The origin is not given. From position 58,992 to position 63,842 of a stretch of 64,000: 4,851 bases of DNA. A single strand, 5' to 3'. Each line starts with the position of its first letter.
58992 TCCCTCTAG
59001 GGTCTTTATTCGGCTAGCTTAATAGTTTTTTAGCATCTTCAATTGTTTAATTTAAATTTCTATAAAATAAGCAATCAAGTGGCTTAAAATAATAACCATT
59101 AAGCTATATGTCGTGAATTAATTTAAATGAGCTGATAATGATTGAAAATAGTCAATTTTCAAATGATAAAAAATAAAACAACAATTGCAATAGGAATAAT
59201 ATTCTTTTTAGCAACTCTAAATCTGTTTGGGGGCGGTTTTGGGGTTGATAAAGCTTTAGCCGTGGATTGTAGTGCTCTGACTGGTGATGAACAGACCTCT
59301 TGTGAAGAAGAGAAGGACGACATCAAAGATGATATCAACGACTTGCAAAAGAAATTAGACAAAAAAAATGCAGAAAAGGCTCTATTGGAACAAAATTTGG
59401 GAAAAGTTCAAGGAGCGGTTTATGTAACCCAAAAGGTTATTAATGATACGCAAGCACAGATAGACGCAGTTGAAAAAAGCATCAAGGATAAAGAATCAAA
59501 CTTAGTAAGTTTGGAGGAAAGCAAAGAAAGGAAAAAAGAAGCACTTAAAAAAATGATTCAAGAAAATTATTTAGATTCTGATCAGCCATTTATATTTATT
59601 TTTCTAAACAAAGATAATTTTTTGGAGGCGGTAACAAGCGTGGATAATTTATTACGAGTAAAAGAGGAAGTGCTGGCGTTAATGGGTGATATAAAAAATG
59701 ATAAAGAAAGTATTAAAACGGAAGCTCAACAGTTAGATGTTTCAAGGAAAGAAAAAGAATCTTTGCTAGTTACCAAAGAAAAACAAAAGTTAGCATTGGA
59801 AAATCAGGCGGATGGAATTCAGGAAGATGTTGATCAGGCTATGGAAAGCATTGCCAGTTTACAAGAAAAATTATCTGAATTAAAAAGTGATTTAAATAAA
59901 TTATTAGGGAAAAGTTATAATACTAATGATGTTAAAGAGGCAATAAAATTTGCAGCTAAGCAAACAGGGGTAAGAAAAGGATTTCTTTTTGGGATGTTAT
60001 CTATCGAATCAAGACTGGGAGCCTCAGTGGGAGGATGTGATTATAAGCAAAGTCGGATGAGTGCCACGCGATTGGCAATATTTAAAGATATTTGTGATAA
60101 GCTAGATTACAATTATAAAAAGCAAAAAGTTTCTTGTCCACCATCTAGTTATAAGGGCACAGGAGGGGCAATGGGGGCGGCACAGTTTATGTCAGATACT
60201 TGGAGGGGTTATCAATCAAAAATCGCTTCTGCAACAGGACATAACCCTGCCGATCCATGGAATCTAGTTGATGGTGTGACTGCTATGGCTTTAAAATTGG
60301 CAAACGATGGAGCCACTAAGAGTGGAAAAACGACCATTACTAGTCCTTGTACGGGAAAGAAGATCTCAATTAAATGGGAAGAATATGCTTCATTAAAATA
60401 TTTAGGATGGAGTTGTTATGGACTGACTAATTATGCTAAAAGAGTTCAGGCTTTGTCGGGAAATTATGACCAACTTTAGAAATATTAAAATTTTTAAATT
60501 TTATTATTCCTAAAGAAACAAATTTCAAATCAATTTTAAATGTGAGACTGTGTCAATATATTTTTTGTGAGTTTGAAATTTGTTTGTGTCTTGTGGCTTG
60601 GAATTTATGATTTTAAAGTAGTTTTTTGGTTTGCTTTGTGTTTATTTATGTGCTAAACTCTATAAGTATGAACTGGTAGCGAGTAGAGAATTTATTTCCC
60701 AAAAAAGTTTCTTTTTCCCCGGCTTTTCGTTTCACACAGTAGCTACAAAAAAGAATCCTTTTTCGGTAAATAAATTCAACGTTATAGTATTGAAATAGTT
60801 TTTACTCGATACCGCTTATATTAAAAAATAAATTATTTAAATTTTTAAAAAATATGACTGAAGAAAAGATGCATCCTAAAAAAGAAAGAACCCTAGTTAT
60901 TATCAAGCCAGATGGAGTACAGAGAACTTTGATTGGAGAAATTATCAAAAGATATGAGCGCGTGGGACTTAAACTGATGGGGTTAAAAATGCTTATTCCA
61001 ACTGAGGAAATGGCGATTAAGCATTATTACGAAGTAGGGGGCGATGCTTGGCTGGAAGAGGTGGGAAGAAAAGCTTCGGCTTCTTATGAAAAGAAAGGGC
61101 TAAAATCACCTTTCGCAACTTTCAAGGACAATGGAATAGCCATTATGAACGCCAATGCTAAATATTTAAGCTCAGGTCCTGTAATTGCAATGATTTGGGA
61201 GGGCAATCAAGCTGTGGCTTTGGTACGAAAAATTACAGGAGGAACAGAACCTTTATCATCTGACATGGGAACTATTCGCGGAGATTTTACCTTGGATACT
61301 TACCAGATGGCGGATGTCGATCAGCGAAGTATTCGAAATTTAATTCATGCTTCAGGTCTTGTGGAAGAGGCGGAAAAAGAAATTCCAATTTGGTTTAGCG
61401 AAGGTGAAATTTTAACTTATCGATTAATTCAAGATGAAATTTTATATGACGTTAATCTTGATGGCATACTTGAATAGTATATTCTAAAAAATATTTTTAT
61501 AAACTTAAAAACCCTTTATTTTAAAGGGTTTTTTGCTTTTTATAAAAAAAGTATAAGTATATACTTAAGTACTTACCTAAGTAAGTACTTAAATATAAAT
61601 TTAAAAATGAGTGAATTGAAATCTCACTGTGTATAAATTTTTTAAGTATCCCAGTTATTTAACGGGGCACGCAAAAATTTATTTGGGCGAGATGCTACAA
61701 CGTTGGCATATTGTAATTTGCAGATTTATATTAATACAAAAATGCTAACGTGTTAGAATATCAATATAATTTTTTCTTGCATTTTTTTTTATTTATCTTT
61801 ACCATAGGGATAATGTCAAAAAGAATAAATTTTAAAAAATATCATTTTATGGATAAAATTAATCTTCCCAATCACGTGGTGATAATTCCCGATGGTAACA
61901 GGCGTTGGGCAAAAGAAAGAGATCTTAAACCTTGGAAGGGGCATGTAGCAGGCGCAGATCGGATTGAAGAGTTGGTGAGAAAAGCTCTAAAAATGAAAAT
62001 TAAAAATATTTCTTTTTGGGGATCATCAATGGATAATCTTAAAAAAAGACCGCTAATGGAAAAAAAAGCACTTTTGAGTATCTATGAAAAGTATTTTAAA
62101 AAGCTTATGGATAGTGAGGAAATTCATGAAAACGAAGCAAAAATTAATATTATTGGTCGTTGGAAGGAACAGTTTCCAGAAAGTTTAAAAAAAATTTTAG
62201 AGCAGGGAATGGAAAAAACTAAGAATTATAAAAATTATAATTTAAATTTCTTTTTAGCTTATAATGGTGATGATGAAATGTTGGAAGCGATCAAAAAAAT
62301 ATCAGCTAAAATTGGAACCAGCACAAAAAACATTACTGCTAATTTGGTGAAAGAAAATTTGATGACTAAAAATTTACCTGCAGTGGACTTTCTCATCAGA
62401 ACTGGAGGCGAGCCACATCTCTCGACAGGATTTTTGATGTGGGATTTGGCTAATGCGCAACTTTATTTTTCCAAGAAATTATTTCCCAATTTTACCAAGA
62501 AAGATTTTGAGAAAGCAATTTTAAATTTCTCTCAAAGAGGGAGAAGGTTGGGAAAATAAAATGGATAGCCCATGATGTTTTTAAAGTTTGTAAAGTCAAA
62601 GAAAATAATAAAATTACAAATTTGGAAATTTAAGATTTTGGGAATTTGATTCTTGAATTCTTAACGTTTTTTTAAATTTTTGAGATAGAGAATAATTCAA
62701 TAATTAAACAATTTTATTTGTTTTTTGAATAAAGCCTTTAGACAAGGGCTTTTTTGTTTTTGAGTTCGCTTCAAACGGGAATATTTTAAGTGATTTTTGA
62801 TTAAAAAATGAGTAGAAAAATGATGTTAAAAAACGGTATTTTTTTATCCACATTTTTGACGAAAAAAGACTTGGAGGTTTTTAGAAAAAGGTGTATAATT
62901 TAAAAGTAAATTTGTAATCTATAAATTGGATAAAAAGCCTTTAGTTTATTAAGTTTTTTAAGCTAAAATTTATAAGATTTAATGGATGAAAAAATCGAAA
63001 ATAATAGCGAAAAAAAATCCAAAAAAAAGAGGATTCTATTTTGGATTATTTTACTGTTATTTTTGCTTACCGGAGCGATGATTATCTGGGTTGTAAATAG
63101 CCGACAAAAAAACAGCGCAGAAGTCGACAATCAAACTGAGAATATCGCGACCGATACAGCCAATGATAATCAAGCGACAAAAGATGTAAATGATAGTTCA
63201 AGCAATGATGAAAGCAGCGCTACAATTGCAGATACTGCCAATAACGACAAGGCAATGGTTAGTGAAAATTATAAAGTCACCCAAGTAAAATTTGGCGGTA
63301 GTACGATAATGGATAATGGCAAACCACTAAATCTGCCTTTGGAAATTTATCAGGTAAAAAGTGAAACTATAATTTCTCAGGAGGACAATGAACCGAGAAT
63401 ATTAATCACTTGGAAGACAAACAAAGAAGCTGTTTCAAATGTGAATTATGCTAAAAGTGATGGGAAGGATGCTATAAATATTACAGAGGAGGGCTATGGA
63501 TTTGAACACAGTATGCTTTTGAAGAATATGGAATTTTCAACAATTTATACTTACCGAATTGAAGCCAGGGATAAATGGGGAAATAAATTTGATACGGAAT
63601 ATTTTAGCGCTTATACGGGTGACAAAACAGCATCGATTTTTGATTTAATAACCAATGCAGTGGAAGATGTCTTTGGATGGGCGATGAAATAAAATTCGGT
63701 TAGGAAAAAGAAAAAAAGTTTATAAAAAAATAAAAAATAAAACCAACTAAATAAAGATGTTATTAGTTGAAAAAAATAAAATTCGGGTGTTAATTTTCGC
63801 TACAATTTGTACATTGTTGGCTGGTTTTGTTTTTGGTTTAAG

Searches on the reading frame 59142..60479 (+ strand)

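Call 13: search_protein_families(library=pfam, proteins=[window:59142-60479:+])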
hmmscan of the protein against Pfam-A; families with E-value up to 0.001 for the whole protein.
window:59142-60479:+ (445 aa): 1 family
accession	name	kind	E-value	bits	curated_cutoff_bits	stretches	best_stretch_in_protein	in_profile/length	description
PF13406.11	SLT_2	-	5.6e-05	22.9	24.3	1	188-393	6-203/292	Transglycosylase SLT domain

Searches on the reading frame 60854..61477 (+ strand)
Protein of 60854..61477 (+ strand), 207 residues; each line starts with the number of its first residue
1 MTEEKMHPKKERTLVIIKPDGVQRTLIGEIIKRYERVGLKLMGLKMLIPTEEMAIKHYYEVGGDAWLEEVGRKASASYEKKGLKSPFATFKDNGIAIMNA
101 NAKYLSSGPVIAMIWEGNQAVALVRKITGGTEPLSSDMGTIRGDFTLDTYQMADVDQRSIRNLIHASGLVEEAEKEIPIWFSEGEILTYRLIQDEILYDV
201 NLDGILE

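Call 13: search_protein_families(library=pfam, proteins=[window:60854-61477:+])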
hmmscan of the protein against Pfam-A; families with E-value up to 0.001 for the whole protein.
window:60854-61477:+ (207 aa): 1 family
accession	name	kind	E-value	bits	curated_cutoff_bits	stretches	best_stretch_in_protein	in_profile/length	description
PF00334.24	NDK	-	1.7e-37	128.8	27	2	99-186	58-135/135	Nucleoside diphosphate kinase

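Call 17: find_encoding_contigs(protein=window:60854-61477:+, flank=10000, max_places=10)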
Protein window:60854-61477:+ (207 aa): no gene with exactly this product is on record in the collection.

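Call 51: find_homologous_proteins(query=window:60854-61477:+, max_evalue=1e-40)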
Query window:60854-61477:+ (207 aa): 7795 proteins with E <= 1e-40 among 8000 candidates; the best 120 are listed.
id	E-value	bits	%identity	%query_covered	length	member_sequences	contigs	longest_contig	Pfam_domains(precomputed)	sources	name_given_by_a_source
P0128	5.2e-131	453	100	100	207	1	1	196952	PF00334.25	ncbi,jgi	ncbi:MAG: nucleoside-diphosphate kinase [Parcubacteria group bacterium]|jgi:nucleoside-diphosphate k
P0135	3.7e-124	430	94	100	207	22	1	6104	PF00334.25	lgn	-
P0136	7.5e-121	419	91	100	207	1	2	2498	PF00334.25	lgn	-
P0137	5.0e-118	410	93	97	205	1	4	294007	PF00334.25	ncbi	ncbi:MAG: nucleoside-diphosphate kinase [Candidatus Moraniibacteriota bacterium]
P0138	7.1e-118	410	92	97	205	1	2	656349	PF00334.25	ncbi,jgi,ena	ncbi:MAG: nucleoside-diphosphate kinase [Parcubacteria group bacterium]|jgi:nucleoside-diphosphate k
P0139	7.7e-118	410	93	97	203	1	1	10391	PF00334.25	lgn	-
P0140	8.9e-116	403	91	97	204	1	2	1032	PF00334.25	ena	-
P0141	5.0e-115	400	89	99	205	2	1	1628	PF00334.25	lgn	-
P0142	1.0e-114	399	90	97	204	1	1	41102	PF00334.25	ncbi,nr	ncbi:MAG: Nucleoside-diphosphate kinase [Patescibacteria group bacterium]|nr:Nucleoside-diphosphate 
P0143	1.1e-114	399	89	97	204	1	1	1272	PF00334.25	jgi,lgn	jgi:nucleoside-diphosphate kinase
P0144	4.5e-114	397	89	97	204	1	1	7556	PF00334.25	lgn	-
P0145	4.8e-114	397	90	97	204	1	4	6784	PF00334.25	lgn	-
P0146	6.9e-114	397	89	97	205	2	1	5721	PF00334.25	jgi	jgi:nucleoside-diphosphate kinase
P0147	8.4e-114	396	89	97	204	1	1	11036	PF00334.25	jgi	jgi:nucleoside-diphosphate kinase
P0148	2.0e-113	395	89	97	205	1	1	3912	PF00334.25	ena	-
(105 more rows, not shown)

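Call 52: find_encoding_contigs(protein=P0135, flank=10000, max_places=4)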
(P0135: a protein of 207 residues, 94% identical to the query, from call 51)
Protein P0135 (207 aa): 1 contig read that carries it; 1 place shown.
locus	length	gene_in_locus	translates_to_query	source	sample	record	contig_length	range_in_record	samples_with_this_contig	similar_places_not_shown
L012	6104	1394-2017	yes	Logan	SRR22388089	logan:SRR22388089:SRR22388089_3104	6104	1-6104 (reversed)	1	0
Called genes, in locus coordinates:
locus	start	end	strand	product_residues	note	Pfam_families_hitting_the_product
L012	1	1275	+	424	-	?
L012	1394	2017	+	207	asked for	PF00334:NDK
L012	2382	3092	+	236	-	PF01255:Prenyltransf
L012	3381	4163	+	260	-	PF16656:Pur_ac_phosph_N (weak)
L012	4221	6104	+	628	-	?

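Call 53: find_encoding_contigs(protein=P0137, flank=10000, max_places=3)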
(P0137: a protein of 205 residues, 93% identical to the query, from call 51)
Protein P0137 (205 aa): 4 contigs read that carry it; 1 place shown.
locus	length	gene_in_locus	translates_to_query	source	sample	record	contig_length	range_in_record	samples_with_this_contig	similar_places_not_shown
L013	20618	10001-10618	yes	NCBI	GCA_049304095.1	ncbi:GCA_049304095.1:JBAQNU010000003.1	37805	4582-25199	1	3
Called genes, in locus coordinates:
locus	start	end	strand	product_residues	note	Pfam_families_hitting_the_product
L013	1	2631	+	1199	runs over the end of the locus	PF04997:RNA_pol_Rpb1_1, PF00623:RNA_pol_Rpb1_2, PF04983:RNA_pol_Rpb1_3, PF05000:RNA_pol_Rpb1_4 (weak), PF04998:RNA_pol_Rpb1_5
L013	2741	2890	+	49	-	-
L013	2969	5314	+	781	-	PF13491:FtsK_4TM, PF17854:FtsK_alpha, PF01580:FtsK_SpoIIIE, PF09397:FtsK_gamma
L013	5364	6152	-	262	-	PF01978:TrmB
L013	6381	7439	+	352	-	-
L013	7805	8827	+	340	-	PF13413:HTH_25, PF09136:Glucodextran_B, PF13464:RodZ_C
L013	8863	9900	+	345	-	PF00154:RecA_N, PF08423:Rad51, PF13481:AAA_25 (faint), PF06745:ATPase (weak), PF27531:MT3502_N (weak), PF21096:RecA_C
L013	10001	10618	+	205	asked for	PF00334:NDK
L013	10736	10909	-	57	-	PF00830:Ribosomal_L28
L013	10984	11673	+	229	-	PF02163:Peptidase_M50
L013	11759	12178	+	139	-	PF00164:Ribosom_S12_S23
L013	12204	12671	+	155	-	PF00177:Ribosomal_S7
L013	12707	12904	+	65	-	-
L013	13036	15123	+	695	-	PF00009:GTP_EFTU, PF03144:GTP_EFTU_D2, PF22042:EF-G_D2, PF14492:EFG_III, PF16658:RF3_C (weak), PF03764:EFG_IV, PF00679:EFG_C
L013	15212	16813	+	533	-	-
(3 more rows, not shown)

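Call 54: find_encoding_contigs(protein=P0138, flank=10000, max_places=3)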
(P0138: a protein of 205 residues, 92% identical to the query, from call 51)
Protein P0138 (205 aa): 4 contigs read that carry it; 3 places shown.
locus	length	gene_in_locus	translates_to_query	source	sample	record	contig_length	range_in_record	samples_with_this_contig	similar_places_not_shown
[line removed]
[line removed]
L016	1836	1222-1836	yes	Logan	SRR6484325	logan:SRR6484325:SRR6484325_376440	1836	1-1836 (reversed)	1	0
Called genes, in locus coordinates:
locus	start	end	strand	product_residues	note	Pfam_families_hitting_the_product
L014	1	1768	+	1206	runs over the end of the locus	PF04997:RNA_pol_Rpb1_1, PF00623:RNA_pol_Rpb1_2, PF04983:RNA_pol_Rpb1_3, PF05000:RNA_pol_Rpb1_4 (weak), PF04998:RNA_pol_Rpb1_5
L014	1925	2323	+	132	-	PF00072:Response_reg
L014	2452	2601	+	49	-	-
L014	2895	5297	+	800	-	PF13491:FtsK_4TM, PF17854:FtsK_alpha, PF01580:FtsK_SpoIIIE, PF09397:FtsK_gamma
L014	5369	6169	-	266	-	PF01978:TrmB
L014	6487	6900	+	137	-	-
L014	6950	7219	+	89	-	-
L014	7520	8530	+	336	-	PF13413:HTH_25, PF09136:Glucodextran_B, PF13464:RodZ_C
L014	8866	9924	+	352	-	PF00154:RecA_N, PF06745:ATPase (faint), PF08423:Rad51, PF21096:RecA_C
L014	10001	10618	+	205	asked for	PF00334:NDK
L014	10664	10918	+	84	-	-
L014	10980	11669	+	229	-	PF02163:Peptidase_M50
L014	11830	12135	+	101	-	-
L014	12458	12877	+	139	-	PF00164:Ribosom_S12_S23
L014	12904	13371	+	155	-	PF00177:Ribosomal_S7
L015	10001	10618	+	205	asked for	PF00334:NDK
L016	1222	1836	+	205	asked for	PF00334:NDK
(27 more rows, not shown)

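Call 67: find_encoding_contigs(protein=P0139, flank=10000, max_places=3)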
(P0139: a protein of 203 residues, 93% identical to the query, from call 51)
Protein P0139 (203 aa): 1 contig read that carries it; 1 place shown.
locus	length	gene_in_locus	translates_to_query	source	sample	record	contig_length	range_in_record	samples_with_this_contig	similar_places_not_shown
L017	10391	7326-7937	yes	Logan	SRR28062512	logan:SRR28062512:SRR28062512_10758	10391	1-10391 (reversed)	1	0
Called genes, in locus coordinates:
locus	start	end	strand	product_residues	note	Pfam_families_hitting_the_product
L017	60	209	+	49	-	-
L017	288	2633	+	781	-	PF13491:FtsK_4TM, PF17854:FtsK_alpha, PF01580:FtsK_SpoIIIE, PF09397:FtsK_gamma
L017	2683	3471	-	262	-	PF01978:TrmB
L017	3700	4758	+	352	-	-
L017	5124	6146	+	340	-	PF13413:HTH_25, PF09136:Glucodextran_B, PF13464:RodZ_C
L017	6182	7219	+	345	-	PF00154:RecA_N, PF08423:Rad51, PF13481:AAA_25 (faint), PF06745:ATPase (weak), PF27531:MT3502_N (weak), PF21096:RecA_C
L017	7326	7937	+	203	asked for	PF00334:NDK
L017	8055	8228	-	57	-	PF00830:Ribosomal_L28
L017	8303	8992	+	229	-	PF02163:Peptidase_M50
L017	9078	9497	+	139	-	PF00164:Ribosom_S12_S23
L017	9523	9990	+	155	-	PF00177:Ribosomal_S7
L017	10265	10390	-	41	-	?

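Call 68: find_encoding_contigs(protein=P0136, flank=10000, max_places=3)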
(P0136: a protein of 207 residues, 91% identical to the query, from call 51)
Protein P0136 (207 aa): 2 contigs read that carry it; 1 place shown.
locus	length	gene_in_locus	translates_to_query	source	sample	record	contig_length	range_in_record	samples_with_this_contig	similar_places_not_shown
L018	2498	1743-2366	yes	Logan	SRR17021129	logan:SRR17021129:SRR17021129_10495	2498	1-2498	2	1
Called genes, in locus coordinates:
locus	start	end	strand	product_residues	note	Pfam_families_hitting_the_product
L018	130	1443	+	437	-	PF13406:SLT_2 (weak)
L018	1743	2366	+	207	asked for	PF00334:NDK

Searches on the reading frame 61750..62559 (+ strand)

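Call 13: search_protein_families(library=pfam, proteins=[window:61750-62559:+])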
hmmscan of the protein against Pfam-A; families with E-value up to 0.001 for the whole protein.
window:61750-62559:+ (269 aa): 2 families
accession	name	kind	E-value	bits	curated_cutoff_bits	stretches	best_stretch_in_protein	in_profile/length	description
PF01255.24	Prenyltransf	-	1.4e-56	192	27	1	46-268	1-219/219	Putative undecaprenyl diphosphate synthase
PF17100.10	NACHT_N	-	0.00016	22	30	1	88-190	2-93/220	N-terminal domain of NWD NACHT-NTPase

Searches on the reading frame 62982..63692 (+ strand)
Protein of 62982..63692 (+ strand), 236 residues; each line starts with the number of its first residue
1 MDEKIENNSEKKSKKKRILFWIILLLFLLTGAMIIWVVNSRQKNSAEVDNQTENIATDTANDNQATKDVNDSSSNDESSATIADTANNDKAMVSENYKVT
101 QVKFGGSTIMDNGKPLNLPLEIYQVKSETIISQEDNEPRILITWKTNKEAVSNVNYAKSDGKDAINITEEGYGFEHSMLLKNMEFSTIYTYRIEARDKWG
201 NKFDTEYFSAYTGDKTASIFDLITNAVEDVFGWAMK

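Call 13: search_protein_families(library=pfam, proteins=[window:62982-63692:+])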
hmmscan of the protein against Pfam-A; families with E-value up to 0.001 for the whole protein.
window:62982-63692:+ (236 aa): 1 family
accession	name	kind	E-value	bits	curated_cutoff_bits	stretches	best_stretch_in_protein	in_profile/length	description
PF16656.11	Pur_ac_phosph_N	-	3.9e-06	27.8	30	1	137-203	12-89/93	Purple acid Phosphatase, N-terminal domain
